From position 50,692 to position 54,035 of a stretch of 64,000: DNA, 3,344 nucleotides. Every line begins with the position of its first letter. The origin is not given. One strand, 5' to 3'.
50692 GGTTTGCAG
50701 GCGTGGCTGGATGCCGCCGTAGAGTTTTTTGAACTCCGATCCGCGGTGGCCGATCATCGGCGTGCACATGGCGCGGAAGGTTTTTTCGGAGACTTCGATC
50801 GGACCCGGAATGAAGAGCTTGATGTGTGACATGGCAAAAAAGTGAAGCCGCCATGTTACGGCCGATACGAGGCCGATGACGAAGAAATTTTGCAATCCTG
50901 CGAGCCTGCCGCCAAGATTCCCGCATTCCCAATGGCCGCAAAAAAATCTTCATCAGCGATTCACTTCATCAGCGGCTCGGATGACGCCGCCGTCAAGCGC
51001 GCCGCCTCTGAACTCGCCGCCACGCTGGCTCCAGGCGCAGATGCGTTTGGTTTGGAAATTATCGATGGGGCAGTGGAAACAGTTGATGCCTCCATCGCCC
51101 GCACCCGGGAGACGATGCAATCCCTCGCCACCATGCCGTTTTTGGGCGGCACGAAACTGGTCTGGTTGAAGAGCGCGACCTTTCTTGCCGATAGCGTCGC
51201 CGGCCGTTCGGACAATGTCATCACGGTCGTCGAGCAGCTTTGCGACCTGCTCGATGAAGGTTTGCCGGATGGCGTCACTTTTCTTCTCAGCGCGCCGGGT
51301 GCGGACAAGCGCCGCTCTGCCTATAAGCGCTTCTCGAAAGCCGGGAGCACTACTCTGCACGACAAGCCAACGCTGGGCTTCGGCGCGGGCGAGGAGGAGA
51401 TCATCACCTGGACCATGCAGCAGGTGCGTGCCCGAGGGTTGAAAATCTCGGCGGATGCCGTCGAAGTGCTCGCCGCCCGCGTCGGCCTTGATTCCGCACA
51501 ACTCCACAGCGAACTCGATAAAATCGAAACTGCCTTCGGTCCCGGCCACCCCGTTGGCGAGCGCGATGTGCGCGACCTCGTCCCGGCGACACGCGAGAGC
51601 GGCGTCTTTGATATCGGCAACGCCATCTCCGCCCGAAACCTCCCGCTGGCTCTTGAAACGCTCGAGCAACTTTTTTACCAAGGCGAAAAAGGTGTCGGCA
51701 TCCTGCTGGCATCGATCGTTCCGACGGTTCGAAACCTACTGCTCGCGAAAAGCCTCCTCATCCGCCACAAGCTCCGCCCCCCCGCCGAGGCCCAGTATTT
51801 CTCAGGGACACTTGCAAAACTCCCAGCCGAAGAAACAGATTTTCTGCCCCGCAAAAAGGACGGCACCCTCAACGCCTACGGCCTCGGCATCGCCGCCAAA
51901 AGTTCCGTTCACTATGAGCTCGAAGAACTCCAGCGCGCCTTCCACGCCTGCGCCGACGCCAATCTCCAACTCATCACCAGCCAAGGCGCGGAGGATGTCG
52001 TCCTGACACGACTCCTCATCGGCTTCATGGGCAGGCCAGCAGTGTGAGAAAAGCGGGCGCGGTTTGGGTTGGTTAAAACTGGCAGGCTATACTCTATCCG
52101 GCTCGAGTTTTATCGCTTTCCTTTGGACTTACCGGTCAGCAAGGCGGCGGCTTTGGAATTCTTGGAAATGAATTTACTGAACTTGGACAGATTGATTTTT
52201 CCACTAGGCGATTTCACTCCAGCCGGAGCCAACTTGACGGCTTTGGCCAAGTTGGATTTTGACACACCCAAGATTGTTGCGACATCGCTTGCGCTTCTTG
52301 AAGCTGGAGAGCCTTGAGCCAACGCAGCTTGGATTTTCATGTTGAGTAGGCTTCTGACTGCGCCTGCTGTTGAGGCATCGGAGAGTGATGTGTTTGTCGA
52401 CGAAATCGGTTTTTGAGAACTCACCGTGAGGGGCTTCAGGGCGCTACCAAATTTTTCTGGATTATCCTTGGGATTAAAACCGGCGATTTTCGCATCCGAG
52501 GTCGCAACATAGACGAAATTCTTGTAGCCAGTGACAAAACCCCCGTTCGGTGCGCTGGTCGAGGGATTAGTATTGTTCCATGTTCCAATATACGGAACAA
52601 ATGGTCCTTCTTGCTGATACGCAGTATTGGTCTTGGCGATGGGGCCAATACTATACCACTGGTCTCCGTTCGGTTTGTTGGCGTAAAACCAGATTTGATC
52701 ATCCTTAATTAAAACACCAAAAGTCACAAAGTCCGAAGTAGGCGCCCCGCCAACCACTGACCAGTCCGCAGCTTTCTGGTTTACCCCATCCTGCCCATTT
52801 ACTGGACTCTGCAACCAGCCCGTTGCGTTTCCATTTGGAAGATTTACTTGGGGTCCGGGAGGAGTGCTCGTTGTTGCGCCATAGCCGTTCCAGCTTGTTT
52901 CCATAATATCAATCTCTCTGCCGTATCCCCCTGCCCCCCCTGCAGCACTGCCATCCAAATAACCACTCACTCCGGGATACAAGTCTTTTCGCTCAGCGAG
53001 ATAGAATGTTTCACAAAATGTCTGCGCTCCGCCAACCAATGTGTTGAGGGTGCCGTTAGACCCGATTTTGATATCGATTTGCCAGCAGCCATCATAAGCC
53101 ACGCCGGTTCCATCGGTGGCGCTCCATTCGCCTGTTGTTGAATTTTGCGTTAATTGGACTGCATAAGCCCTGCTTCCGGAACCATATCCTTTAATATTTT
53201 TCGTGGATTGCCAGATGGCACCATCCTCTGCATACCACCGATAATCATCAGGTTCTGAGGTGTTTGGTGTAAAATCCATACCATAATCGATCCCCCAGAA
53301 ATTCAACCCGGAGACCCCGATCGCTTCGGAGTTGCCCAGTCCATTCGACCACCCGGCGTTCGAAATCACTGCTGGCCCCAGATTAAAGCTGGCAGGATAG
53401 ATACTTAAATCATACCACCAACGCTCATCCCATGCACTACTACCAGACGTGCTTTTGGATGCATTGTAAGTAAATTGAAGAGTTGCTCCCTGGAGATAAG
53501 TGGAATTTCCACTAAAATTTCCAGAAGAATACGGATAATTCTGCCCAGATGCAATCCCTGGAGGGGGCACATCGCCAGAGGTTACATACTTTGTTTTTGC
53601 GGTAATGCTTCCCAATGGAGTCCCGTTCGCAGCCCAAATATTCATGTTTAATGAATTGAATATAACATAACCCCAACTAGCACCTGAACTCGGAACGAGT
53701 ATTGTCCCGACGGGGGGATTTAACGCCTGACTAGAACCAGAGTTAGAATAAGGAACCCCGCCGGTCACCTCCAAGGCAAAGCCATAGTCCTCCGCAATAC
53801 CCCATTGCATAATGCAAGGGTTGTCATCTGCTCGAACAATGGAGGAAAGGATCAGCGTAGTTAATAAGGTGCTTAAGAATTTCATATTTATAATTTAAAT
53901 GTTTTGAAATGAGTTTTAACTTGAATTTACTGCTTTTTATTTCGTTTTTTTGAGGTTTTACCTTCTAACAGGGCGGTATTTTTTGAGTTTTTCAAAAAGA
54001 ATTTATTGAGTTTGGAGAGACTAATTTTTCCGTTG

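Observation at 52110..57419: Three consecutive secreted proteins share a C-terminal module resembling an excisionase-type helix-turn-helix plus a lysine-rich tail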

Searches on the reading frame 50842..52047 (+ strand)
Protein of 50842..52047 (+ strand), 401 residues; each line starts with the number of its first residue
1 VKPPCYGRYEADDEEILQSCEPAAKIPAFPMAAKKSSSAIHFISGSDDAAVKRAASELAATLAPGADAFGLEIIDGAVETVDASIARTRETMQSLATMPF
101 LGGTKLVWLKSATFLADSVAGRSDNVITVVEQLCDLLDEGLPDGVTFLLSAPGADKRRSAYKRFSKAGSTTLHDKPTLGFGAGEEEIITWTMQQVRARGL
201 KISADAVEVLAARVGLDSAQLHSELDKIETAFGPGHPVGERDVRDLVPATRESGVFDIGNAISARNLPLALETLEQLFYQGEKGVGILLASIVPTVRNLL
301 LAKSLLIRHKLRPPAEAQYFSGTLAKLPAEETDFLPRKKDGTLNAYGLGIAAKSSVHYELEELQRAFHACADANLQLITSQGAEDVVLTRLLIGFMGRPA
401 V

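Call 41: search_protein_families(library=pfam, proteins=[window:50842-52047:+], max_evalue=0.001)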
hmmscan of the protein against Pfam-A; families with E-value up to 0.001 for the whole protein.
window:50842-52047:+ (401 aa): 2 families
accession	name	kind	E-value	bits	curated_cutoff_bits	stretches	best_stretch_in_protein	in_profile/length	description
PF21694.2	DNA_pol3_delta_C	-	6.4e-07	29.8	27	0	253-306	2-54/121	DNA polymerase III delta subunit, C-terminal domain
PF06144.19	DNA_pol3_delta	-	0.00022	21.7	21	1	78-166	32-116/124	DNA polymerase III, delta subunit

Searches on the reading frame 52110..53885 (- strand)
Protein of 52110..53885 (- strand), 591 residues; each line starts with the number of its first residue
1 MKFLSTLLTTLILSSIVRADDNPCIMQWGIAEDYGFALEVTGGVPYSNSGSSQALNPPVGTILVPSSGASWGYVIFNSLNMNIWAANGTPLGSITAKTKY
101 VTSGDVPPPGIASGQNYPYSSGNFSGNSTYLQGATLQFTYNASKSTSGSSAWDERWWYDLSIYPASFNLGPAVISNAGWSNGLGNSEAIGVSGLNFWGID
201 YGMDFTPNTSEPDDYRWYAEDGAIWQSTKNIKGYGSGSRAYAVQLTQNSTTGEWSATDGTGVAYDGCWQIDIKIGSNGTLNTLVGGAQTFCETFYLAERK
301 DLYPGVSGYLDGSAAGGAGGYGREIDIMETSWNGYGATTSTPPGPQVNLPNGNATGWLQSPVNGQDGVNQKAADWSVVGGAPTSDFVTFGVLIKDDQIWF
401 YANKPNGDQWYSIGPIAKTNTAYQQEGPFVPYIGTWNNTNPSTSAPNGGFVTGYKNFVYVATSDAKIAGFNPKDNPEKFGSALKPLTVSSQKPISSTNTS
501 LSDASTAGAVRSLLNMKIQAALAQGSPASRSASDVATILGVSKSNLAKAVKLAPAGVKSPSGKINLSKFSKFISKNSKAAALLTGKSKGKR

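Call 3: search_protein_families(library=pfam, proteins=[window:52110-53885:-], max_evalue=1)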
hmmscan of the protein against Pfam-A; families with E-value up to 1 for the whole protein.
window:52110-53885:- (591 aa): 0 families

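Call 4: search_protein_families(library=ncbifam, proteins=[window:52110-53885:-], max_evalue=1)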
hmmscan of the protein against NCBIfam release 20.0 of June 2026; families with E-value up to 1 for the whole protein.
window:52110-53885:- (591 aa): 0 families

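Call 42: search_solved_structures(query=window:52350-53885:-, max_evalue=10, show_alignments=2)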
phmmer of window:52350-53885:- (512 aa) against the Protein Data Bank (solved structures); distinct sequences matched with E-value up to 10: 0.

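Call 44: find_homologous_proteins(query=window:52350-53825:-, max_evalue=0.001)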
Query window:52350-53825:- (492 aa): 126 proteins with E <= 0.001 among 8000 candidates; the best 120 are listed.
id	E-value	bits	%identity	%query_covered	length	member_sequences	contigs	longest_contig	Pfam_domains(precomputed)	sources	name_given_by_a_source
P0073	0.0e+0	1118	100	100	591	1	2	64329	-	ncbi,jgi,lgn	jgi:hypothetical protein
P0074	0.0e+0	1038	93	100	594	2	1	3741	-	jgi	jgi:hypothetical protein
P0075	1.5e-292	989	89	100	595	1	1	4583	-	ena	-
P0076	1.9e-292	989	89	100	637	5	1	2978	-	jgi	jgi:hypothetical protein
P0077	6.5e-292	987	89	100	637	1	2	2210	-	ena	-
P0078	7.3e-290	980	88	100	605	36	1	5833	-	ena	-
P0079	6.1e-289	977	88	100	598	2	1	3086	-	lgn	-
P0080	1.7e-286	969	87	100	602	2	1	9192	-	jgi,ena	jgi:hypothetical protein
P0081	6.9e-286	967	88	97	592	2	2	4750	-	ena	-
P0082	1.3e-266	904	81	100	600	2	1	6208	-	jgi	jgi:hypothetical protein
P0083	5.6e-244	829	76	100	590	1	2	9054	-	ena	-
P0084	7.5e-244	828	76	100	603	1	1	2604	-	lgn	-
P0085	1.2e-243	828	76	100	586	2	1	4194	-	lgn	-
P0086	3.2e-224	764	74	94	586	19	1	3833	-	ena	-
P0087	2.3e-220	751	74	94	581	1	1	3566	-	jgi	jgi:hypothetical protein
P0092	5.9e-130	453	85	49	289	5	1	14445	-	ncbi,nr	ncbi:MAG: hypothetical protein NTZ94_15785 [Verrucomicrobia bacterium]|nr:hypothetical protein [Verr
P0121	3.9e-72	262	42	93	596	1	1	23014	-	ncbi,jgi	jgi:hypothetical protein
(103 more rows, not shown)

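Call 45: list_cluster_members(proteins=[P0073, P0121, P0092])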
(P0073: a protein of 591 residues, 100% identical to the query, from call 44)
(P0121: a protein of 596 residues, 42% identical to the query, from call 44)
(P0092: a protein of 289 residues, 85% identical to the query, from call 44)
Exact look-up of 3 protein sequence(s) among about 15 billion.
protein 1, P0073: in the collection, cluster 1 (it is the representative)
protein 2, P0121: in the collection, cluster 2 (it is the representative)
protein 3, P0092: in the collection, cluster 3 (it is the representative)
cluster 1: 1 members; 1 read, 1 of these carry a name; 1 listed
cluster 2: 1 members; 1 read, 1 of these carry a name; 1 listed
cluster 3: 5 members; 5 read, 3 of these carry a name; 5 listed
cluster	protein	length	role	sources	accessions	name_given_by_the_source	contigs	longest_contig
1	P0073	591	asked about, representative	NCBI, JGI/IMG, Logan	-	hypothetical protein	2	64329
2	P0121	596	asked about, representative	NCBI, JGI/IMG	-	hypothetical protein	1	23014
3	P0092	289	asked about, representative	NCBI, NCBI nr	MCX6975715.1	MAG: hypothetical protein NTZ94_15785 [Verrucomicrobia bacterium] | hypothetical protein [Verrucomicrobiota bacterium]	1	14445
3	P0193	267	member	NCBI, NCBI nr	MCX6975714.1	MAG: hypothetical protein NTZ94_15780 [Verrucomicrobia bacterium] | hypothetical protein [Verrucomicrobiota bacterium]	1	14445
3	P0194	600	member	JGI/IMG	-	hypothetical protein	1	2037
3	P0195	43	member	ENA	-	-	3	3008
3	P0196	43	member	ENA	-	-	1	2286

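Call 55: predict_structure(alignment_id=A3)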
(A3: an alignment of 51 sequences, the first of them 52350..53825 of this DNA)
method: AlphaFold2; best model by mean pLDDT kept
length: 492 residues; sequences in the alignment: 51
mean_pLDDT: 87.4   pTM: 0.85
mean pLDDT of the five models: 87.4, 86.0, 85.0, 84.2, 83.4
residues with pLDDT >= 90: 307; 70-90: 137; 50-70: 23; < 50: 25
segments of 3 or more residues with pLDDT < 50: 468-492
pLDDT, mean of each block of 10 residues (from residue 1): 88 87 90 90 78 92 89 93 84 86 89 92 90 91 87 93 94 95 66 79 91 79 93 92 98 92 78 96 93 90 97 86 94 96 93 95 97 98 98 98 96 86 72 97 97 98 72 36 33 31
secondary structure, 60 per line:
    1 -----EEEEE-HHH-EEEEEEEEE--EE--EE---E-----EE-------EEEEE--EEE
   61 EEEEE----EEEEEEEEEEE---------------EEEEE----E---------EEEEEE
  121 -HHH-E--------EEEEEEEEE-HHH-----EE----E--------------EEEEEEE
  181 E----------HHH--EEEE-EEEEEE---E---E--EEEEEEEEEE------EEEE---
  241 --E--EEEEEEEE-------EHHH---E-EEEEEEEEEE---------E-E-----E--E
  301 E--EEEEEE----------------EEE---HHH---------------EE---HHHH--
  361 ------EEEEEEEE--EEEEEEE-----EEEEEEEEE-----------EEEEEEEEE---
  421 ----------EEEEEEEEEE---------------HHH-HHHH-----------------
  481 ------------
elements in order: E6-10 E16-24 E51-55 E58-65 E70-80 E96-100 E115-120 E135-143 E174-181 E197-200 E202-207 E218-227 E234-237 E246-253 E270-279 E304-309 E326-328 H355-358 E367-374 E377-383 E389-397 E409-417 E431-440 H460-463

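Call 57: fold_search(model_id=the predicted structure, library=pdb)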
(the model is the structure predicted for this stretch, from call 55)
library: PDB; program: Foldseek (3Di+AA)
matches with E <= 10: 914; with E <= 0.001: 77
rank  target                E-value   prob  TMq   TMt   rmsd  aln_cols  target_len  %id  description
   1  2uwc_A                1.4e-06  1.00  0.28  0.47   7.8       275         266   15  Crystal structure of Nasturtium xyloglucan hydrolase isoform NXG2 (released 2007-06-26)
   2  2uwc_B                2.3e-06  1.00  0.27  0.47   8.5       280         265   15  Crystal structure of Nasturtium xyloglucan hydrolase isoform NXG2 (released 2007-06-26)
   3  2uwa_A                3.5e-06  1.00  0.27  0.45   9.0       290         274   15  Crystal structure of the Nasturtium seedling xyloglucanase isoform NXG1 (released 2007-06-26)
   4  5dzf_A                6.1e-06  1.00  0.27  0.57  10.9       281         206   14  Crystal Structure of the catalytic nucleophile mutant of VvEG16 in complex with a mixed-linkage glucan octasaccharide (released 2016-09-21)
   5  8va4                  6.7e-06  1.00  0.25  0.46   8.1       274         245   11  Crystal structure of CapGH16_3 enzyme retrieved from capybara gut metagenome (released 2024-10-23)
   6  5dzf_B                7.8e-06  1.00  0.27  0.59   6.9       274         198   14  Crystal Structure of the catalytic nucleophile mutant of VvEG16 in complex with a mixed-linkage glucan octasaccharide (released 2016-09-21)
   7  2hyk                  9.6e-06  1.00  0.27  0.50   8.5       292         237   13  The crystal structure of an endo-beta-1,3-glucanase from alkaliphilic Nocardiopsis sp.strain F96 (released 2007-10-02)
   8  5sv8_A                1.0e-05  1.00  0.26  0.57   7.5       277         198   14  Crystal Structure of the catalytic nucleophile and surface cysteine mutant of VvEG16 in complex with a xyloglucan olig (released 2016-09-21)
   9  6t2o_AAA              1.1e-05  1.00  0.29  0.53   7.1       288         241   11  Prominent members of the human gut microbiota express endo-acting O-glycanases to initiate mucin breakdown (released 2020-07-08)
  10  4dfs_A                1.4e-05  1.00  0.26  0.45   6.7       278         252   12  Structure of the catalytic domain of an endo-1,3-beta-glucanase (laminarinase) from Thermotoga petrophila RKU-1 (released 2012-03-14)
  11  5wut_A                1.5e-05  1.00  0.29  0.57   7.7       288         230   13  Crystal structure of laminarinase from Flavobacterium sp. UMI-01 (released 2018-01-03)
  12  5dze_A                1.5e-05  1.00  0.27  0.59   7.1       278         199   14  Crystal Structure of the catalytic nucleophile mutant of VvEG16 in complex with cellotetraose (released 2016-09-21)
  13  3azx_A                1.5e-05  1.00  0.28  0.50  11.0       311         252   12  Crystal structure of the laminarinase catalytic domain from Thermotoga maritima MSB8 (released 2011-11-23)
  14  6t2p_BBB              1.8e-05  1.00  0.29  0.52   7.5       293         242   10  Prominent members of the human gut microbiota express endo-acting O-glycanases to initiate mucin breakdown (released 2020-07-08)
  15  6xqf_A                2.3e-05  1.00  0.27  0.47   7.1       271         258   11  Crystal structure of SCLam E144S mutant, a non-specific endo-beta-1,3(4)-glucanase from family GH16, co-crystallized w (released 2021-02-10)
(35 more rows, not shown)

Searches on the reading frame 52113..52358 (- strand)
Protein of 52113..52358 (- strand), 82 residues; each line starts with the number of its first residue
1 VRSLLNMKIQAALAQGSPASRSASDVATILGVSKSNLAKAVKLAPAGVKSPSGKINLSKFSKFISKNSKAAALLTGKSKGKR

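Call 3: search_protein_families(library=pfam, proteins=[window:52113-52337:-], max_evalue=1)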
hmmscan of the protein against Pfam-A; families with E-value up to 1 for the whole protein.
seq(75 aa): 3 families
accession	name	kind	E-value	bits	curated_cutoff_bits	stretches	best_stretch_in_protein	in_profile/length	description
PF04967.18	HTH_10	-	0.015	15.5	23.1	1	10-35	20-45/53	HTH DNA binding domain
PF12802.13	MarR_2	-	0.08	13.5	27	1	6-35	14-42/61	MarR family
PF23016.2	RsmI_C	-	0.16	12.3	27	1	4-28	12-36/46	RsmI C-terminal HTH domain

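Call 4: search_protein_families(library=ncbifam, proteins=[window:52113-52337:-], max_evalue=1)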
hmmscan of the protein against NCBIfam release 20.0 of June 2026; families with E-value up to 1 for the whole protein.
seq(75 aa): 2 families
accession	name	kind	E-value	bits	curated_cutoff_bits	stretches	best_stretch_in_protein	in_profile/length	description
NF009172.0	PRK12519.1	subfamily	0.1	12.1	222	1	1-47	134-180/194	RNA polymerase sigma factor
TIGR00147.1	TIGR00147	subfamily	0.13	11.2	118.65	1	16-44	94-122/296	YegS/Rv2252/BmrU family lipid kinase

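Call 7: find_homologous_proteins(query=A1, max_evalue=0.01)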
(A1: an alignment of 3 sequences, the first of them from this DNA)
Query A1 (3 sequences) (82 aa, profile of the alignment): 21 proteins with E <= 0.01 among 343 candidates.
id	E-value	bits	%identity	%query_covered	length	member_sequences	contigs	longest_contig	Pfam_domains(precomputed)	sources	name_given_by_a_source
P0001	2.3e-37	145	69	91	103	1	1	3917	-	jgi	jgi:hypothetical protein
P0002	5.2e-35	137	74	90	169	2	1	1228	-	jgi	jgi:hypothetical protein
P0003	6.7e-35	137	96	93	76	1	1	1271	-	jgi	jgi:hypothetical protein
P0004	1.9e-34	136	83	100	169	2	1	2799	-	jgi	jgi:hypothetical protein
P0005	3.1e-31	125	69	90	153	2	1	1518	-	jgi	jgi:hypothetical protein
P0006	4.7e-31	125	74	85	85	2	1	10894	-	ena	-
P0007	4.8e-30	122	69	99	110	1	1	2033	-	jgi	jgi:hypothetical protein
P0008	1.7e-28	117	73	85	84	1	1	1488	-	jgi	jgi:hypothetical protein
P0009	7.4e-27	111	66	93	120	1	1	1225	-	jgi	jgi:hypothetical protein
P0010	2.2e-26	110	60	94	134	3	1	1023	-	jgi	jgi:hypothetical protein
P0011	1.0e-25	108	73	94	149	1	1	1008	-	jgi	jgi:hypothetical protein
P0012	1.7e-25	107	65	95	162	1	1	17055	-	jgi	jgi:hypothetical protein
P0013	2.9e-25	106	61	93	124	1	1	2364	-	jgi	-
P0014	5.1e-21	93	60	88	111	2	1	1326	-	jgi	jgi:hypothetical protein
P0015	6.2e-21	92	74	66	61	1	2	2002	-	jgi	jgi:hypothetical protein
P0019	4.7e-16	77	52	96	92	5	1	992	-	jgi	jgi:predicted XRE-type DNA-binding protein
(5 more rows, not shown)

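Call 9: find_encoding_contigs(protein=P0012, flank=10000, max_places=3)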
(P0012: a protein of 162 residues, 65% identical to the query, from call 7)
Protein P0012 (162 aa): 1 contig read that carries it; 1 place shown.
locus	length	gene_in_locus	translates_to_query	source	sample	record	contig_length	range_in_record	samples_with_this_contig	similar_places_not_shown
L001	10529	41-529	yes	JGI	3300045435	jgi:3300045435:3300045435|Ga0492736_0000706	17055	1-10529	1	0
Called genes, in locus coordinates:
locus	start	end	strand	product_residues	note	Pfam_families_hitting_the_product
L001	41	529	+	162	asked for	-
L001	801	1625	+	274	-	PF00685:Sulfotransfer_1, PF13469:Sulfotransfer_3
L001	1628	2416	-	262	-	-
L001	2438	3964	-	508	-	-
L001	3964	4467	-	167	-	PF02979:NHase_alpha (weak), PF27793:RNP_Burkhold (faint)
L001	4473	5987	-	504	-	-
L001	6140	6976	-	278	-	PF08242:Methyltransf_12 (weak), PF13649:Methyltransf_25 (weak)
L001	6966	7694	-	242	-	PF01209:Ubie_methyltran (weak), PF10017:Methyltransf_33 (faint), PF13489:Methyltransf_23 (weak), PF13847:Methyltransf_31, PF08241:Methyltransf_11, PF08242:Methyltransf_12, PF13649:Methyltransf_25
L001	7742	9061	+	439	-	PF25917:BSH_RND (faint)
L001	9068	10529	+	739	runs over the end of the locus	PF03412:Peptidase_C39, PF00664:ABC_membrane, PF00005:ABC_tran, PF02463:SMC_N (faint)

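Call 10: find_encoding_contigs(protein=P0006, flank=10000, max_places=3)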
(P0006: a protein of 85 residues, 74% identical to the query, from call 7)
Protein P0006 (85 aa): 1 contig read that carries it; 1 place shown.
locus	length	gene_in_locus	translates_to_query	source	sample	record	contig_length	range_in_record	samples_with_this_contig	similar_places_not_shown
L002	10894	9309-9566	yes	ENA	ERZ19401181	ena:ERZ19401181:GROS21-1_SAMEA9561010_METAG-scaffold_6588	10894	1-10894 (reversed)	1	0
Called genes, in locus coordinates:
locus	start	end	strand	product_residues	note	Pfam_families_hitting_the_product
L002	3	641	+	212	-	PF13646:HEAT_2, PF02985:HEAT (faint)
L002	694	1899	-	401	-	PF04055:Radical_SAM, PF13186:SPASM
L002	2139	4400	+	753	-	PF00884:Sulfatase, PF16347:SGSH_C (faint)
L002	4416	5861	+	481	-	-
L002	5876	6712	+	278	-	-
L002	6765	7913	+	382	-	-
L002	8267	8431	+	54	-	-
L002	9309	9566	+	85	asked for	-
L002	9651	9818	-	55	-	-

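Call 60: search_protein_families(library=phrogs, proteins=[window:52113-52358:-, P0019], max_evalue=1)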
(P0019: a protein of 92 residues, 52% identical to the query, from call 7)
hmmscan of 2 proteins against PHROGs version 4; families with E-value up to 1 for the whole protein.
seq(82 aa): 1 family
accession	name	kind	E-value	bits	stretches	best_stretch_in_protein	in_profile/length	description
phrog_989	-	unknown function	0.09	13.6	1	22-60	8-51/70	-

P0019 (92 aa): 17 families
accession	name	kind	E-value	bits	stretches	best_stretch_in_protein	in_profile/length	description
phrog_7338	-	unknown function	0.007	17.6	1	1-47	11-57/87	-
phrog_5536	-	unknown function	0.016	16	1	21-65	22-66/172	-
phrog_66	-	integration and excision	0.02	15.5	1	16-83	89-161/412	excisionase and transcriptional regulator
phrog_8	-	transcription regulation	0.024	15.1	1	8-42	80-111/346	transcriptional regulator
phrog_14131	-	DNA, RNA and nucleotide metabolism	0.03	14.4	1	8-68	136-302/351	DNA binding protein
phrog_597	-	DNA, RNA and nucleotide metabolism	0.031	15.2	1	8-44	100-136/200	DNA binding protein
phrog_2967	-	transcription regulation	0.035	14.6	1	3-42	9-45/225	transcriptional regulator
phrog_4441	-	DNA, RNA and nucleotide metabolism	0.039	15.3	1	15-59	13-56/98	HTH DNA binding protein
phrog_6223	-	transcription regulation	0.053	14.6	1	21-42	18-39/73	transcriptional repressor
phrog_9425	-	transcription regulation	0.062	14.1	1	19-42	19-42/72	transcriptional repressor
phrog_57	-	head and packaging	0.067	14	1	21-66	13-62/199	terminase small subunit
phrog_638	-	transcription regulation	0.071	14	1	18-42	15-39/145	transcriptional regulator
phrog_36735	-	unknown function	0.11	12.8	1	33-86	239-294/325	-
phrog_30449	-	unknown function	0.12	12.7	1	5-84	95-173/231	-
phrog_907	-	tail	0.16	12.1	1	14-66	36-84/376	tail sheath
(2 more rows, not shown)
